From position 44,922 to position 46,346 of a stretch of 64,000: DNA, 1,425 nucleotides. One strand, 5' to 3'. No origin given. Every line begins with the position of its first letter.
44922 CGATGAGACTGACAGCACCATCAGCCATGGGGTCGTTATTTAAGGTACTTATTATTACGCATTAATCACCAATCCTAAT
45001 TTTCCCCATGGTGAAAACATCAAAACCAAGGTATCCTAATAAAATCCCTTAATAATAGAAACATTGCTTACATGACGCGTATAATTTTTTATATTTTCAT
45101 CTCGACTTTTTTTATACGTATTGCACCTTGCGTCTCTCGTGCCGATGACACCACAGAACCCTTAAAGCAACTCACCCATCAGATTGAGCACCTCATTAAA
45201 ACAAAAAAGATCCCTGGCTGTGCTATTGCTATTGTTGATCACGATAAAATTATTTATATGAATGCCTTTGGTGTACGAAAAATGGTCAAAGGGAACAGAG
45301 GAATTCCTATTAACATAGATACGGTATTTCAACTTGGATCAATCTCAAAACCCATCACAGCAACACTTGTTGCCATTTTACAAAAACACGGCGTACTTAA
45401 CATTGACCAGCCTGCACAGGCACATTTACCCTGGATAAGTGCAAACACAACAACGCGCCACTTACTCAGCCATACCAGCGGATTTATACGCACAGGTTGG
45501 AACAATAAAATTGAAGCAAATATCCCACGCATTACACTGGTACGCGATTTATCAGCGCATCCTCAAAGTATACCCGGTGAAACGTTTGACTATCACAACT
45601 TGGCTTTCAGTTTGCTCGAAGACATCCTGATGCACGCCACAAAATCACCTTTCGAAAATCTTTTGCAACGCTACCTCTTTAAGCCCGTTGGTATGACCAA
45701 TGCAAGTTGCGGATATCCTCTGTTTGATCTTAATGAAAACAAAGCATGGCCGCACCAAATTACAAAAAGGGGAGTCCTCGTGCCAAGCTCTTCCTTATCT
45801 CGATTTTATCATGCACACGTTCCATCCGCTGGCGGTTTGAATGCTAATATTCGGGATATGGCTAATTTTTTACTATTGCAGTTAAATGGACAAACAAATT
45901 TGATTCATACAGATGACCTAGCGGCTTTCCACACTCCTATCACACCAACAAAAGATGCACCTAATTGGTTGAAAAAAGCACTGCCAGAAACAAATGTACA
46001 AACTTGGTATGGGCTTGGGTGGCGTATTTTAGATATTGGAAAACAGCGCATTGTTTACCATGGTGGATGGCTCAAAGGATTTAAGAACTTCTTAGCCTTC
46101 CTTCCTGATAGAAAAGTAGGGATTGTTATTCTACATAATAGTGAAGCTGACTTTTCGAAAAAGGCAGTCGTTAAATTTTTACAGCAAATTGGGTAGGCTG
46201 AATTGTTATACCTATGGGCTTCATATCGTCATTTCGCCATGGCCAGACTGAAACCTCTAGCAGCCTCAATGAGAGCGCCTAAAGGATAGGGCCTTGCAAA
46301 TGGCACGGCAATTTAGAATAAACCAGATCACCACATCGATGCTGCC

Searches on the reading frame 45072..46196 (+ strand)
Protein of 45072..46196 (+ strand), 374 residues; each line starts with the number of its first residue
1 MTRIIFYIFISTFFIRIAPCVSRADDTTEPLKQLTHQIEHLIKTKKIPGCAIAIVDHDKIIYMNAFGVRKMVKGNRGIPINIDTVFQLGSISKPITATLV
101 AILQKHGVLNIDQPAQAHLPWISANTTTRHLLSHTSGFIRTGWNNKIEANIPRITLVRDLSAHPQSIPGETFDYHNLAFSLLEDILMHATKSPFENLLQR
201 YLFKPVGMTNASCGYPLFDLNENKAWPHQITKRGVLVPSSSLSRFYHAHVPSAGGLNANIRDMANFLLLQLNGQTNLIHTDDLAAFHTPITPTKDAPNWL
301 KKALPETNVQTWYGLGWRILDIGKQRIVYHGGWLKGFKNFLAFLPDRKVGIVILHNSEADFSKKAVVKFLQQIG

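Call 61: search_protein_families(library=pfam, proteins=[window:45072-46196:+], max_evalue=0.001)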
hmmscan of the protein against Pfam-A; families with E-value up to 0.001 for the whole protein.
window:45072-46196:+ (374 aa): 1 family
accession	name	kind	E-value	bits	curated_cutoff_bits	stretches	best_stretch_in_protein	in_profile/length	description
PF00144.29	Beta-lactamase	-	9.9e-56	189.7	27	1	38-360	5-313/329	Beta-lactamase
